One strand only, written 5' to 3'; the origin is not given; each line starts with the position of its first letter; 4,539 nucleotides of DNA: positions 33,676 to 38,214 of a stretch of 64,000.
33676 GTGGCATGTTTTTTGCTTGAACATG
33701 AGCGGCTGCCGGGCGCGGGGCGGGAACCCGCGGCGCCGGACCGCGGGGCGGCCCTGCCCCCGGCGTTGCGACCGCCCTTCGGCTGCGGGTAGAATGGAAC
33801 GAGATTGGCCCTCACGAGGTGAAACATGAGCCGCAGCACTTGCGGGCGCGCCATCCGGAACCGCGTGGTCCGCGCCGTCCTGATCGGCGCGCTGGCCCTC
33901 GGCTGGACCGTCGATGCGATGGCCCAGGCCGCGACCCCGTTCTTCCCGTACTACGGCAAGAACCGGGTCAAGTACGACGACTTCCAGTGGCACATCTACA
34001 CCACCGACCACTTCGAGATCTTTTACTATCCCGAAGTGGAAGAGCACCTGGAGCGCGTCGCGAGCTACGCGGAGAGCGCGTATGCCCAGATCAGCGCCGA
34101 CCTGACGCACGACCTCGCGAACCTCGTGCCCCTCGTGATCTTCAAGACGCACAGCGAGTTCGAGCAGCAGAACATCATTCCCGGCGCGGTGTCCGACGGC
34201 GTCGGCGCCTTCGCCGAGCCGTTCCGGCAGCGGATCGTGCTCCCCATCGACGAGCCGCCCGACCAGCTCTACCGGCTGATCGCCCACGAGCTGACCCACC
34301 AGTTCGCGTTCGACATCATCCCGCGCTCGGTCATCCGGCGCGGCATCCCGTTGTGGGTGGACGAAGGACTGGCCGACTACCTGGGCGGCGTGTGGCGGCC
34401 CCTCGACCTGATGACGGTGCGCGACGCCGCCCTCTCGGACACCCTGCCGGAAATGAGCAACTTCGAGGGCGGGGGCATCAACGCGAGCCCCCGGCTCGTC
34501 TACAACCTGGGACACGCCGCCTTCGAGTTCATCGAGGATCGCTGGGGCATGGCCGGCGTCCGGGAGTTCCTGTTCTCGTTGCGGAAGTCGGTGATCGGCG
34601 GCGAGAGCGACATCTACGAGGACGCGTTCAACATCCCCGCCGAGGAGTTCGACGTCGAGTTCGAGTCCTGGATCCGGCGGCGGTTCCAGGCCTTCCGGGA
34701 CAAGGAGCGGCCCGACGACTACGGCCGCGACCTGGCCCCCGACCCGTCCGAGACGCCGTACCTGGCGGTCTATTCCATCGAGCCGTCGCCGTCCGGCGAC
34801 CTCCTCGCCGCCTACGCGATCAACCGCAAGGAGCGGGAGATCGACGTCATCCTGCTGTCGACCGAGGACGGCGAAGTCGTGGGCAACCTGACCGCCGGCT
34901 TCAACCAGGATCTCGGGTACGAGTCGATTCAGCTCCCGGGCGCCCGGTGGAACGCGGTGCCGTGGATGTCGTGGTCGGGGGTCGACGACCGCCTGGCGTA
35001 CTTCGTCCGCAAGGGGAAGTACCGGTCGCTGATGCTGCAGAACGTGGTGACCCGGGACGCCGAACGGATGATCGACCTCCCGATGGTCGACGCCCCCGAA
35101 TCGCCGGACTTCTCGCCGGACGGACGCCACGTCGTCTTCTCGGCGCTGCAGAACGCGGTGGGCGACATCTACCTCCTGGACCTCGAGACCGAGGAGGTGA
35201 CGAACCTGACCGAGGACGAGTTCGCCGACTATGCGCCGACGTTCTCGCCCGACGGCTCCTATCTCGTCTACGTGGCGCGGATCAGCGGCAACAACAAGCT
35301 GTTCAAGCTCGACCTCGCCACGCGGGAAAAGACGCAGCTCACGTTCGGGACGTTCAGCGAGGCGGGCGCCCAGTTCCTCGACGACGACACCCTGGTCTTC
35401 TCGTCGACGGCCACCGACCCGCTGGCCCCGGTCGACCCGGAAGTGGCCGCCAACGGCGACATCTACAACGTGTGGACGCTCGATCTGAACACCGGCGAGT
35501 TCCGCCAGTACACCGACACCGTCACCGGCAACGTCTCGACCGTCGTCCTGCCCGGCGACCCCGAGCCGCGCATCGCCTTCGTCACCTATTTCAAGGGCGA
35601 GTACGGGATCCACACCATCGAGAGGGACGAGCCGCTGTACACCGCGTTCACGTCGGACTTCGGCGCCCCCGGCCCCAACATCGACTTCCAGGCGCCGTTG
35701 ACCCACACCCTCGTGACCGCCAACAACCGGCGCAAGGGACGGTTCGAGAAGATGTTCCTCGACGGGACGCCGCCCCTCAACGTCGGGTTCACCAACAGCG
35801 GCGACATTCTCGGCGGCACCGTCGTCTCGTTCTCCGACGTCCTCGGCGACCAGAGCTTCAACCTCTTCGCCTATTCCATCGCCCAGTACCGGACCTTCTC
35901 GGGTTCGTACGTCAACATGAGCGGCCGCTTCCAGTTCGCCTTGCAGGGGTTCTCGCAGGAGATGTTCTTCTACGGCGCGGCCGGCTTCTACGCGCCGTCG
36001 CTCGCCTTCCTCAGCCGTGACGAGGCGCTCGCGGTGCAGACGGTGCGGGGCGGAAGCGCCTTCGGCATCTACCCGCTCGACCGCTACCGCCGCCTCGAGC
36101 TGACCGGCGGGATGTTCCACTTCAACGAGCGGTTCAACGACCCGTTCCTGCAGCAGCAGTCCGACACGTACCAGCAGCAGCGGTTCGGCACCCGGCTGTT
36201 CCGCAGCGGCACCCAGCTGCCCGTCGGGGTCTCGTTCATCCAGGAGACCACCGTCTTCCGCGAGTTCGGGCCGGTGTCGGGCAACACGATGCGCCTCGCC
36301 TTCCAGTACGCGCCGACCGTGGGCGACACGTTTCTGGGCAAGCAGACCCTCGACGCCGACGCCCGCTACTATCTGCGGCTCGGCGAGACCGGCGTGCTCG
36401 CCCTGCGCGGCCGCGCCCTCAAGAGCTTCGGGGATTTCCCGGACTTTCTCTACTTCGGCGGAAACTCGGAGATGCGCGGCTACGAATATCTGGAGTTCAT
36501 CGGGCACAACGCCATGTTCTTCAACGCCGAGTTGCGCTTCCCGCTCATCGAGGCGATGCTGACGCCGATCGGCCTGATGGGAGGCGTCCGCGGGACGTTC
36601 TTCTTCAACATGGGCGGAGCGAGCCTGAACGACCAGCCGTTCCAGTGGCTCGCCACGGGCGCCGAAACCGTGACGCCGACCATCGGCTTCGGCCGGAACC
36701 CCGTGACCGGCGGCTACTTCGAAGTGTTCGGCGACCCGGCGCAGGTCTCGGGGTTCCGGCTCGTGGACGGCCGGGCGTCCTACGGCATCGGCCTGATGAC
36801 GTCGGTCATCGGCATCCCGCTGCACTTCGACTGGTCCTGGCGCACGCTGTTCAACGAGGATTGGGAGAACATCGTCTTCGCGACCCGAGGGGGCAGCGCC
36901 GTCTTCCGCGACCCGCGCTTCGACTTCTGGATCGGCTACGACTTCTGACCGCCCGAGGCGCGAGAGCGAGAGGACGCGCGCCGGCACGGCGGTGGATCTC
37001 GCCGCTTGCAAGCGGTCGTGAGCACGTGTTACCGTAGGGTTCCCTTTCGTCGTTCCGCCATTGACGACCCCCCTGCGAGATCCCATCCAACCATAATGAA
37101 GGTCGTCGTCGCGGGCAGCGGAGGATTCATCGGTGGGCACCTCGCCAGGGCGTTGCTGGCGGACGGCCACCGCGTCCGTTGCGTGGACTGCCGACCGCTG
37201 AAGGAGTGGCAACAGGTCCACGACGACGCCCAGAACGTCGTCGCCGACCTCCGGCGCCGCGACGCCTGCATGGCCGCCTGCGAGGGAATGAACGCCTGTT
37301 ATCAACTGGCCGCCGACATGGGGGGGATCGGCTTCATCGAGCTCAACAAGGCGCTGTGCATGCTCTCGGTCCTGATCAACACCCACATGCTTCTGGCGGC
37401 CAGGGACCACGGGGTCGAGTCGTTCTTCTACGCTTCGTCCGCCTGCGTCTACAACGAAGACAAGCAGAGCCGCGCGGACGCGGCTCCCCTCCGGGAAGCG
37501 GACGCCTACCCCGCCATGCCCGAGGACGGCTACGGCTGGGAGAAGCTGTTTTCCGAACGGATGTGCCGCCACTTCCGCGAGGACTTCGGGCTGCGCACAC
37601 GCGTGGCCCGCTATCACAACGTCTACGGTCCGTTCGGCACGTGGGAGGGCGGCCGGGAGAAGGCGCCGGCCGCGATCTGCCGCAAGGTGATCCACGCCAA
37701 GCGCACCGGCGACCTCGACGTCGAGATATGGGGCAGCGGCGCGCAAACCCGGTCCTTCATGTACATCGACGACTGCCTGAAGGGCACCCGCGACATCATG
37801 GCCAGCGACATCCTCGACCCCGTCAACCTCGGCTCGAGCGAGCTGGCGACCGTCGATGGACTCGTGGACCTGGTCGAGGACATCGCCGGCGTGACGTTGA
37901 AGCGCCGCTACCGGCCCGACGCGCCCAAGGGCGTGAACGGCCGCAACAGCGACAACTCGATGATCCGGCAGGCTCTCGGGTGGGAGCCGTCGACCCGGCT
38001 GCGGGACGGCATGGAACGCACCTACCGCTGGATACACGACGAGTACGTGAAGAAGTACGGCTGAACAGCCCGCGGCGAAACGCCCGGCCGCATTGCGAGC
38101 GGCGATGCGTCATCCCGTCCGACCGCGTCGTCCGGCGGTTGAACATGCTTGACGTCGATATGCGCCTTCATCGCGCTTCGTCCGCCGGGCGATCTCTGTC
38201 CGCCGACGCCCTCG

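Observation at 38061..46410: Inverted G22 / C27 homopolymer pair bracketing an 8-kb glycan-biosynthesis cassette, one tract in each outer gene leader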

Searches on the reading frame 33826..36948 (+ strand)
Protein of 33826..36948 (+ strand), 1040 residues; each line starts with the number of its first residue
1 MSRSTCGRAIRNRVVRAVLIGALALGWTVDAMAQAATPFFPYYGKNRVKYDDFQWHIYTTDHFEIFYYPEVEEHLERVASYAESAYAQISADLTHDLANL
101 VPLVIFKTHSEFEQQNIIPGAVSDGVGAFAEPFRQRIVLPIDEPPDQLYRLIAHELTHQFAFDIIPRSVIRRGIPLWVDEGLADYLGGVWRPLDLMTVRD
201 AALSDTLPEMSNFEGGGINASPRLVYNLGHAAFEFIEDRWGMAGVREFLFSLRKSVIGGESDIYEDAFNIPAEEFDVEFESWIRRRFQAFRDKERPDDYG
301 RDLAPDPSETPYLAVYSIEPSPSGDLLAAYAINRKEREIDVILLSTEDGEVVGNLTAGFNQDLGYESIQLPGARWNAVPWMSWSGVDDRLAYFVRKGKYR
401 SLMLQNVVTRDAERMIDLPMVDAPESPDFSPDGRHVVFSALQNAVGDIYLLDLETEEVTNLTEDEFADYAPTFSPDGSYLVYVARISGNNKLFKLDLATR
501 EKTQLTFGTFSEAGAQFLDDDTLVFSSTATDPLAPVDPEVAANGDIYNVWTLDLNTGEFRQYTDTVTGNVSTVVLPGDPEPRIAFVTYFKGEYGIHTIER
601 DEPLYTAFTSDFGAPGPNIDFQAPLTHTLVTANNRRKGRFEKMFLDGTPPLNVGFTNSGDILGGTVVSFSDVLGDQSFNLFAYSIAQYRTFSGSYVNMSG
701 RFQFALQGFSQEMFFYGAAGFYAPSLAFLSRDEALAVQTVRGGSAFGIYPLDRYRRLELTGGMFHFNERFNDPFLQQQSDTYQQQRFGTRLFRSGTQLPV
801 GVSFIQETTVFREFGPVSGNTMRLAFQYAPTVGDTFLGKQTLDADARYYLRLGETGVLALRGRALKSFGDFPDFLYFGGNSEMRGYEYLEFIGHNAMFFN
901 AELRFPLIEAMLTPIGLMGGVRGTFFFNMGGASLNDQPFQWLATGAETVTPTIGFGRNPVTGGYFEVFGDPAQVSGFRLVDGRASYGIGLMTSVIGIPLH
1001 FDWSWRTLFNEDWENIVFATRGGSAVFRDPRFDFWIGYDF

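Call 8: search_protein_families(library=pfam, proteins=[window:33826-36948:+])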
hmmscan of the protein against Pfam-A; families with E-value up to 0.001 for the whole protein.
window:33826-36948:+ (1040 aa): 3 families
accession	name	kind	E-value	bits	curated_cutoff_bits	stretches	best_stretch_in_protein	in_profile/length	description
PF07676.18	PD40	-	8.6e-10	38.8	20.9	1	461-493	4-37/38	WD40-like Beta Propeller Repeat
PF14583.12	Pectate_lyase22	-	9.6e-06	25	30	0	469-549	39-120/386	Oligogalacturonate lyase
PF00930.27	DPPIV_N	-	0.00021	20.6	22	0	443-508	20-81/354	Dipeptidyl peptidase IV (DPP IV) N-terminal region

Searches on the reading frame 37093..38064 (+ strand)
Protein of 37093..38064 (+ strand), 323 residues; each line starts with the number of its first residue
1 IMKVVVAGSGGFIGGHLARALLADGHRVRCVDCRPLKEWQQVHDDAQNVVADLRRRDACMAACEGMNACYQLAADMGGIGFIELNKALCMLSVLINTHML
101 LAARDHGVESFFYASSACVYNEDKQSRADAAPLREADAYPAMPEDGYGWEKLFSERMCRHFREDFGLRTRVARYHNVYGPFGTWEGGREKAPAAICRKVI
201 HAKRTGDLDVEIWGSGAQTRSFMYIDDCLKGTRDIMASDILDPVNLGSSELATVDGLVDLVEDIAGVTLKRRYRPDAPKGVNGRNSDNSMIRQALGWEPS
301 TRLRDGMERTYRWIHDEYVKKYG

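Call 8: search_protein_families(library=pfam, proteins=[window:37093-38064:+])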
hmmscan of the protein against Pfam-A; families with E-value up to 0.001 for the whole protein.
window:37093-38064:+ (323 aa): 5 families
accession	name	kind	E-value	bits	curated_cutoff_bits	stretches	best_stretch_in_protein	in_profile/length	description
PF01370.27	Epimerase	-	8e-38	130.6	20.9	1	4-235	1-224/240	NAD dependent epimerase/dehydratase family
PF16363.11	GDP_Man_Dehyd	-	8.6e-23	81.7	27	1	6-309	2-331/332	GDP-mannose 4,6 dehydratase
PF01073.25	3Beta_HSD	-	4.5e-11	42.7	22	1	5-180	1-184/280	3-beta hydroxysteroid dehydrogenase/isomerase family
PF13460.12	NAD_binding_10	-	5.3e-07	30.1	27.2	1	8-127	1-109/184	NAD(P)H-binding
PF07993.18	NAD_binding_4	-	3.9e-05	23.4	20.1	0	99-179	120-209/258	Male sterility protein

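Call 12: find_encoding_contigs(protein=window:37093-38064:+, flank=10000, max_places=10)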
Protein window:37093-38064:+ (323 aa): no gene with exactly this product is on record in the collection.
